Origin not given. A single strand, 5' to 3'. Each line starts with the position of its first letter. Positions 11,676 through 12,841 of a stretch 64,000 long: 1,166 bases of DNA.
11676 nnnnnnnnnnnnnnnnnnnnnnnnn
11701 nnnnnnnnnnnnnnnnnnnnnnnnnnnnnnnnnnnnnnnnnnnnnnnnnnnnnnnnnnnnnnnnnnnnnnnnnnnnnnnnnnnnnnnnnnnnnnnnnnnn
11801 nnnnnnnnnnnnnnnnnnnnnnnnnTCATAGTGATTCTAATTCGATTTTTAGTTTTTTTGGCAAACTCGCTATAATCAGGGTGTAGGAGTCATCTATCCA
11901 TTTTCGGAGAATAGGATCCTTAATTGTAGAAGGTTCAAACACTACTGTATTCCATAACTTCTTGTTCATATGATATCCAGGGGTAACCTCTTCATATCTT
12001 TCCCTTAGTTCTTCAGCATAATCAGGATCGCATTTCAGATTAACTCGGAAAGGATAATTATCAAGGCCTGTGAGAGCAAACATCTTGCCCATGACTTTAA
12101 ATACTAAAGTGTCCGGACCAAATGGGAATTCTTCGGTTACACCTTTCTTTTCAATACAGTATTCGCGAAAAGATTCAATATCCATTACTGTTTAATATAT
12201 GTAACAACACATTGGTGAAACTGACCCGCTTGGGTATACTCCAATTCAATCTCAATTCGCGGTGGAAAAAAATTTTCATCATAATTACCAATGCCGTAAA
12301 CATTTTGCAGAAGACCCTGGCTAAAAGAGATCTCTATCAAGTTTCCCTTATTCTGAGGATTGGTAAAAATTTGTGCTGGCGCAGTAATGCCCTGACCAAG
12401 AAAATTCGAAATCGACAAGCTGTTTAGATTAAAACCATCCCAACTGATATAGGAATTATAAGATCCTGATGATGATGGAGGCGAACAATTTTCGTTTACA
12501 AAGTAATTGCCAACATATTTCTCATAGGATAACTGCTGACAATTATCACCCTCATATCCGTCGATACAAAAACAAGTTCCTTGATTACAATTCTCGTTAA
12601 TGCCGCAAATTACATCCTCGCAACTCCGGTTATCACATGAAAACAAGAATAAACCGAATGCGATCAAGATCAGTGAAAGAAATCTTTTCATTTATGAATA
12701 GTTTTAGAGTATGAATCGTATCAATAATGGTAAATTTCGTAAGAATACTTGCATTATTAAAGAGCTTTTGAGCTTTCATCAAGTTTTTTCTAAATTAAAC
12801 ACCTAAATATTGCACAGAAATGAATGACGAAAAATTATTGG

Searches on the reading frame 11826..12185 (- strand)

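Call 56: search_protein_families(library=pfam, proteins=[window:11826-12185:-], max_evalue=0.00001)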
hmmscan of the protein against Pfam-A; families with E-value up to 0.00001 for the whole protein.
window:11826-12185:- (119 aa): 1 family
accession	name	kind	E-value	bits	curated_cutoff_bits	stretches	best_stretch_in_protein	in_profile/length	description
PF04237.18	YjbR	-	1.8e-31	109.1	30.1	1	12-103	2-88/88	YjbR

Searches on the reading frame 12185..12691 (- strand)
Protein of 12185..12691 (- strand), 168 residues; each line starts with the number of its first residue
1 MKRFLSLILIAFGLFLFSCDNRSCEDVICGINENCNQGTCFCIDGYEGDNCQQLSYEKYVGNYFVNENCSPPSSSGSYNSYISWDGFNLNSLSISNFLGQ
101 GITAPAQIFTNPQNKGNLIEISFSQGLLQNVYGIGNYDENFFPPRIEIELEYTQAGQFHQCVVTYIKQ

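Call 57: search_protein_families(library=pfam, proteins=[window:12185-12691:-], max_evalue=0.00001)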
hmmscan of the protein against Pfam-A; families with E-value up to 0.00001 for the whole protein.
window:12185-12691:- (168 aa): 1 family
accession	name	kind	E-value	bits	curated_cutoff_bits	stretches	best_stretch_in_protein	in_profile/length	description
PF25024.1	EGF_TEN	-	1.5e-06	28.4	65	1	18-55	89-126/234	Teneurin EGF domain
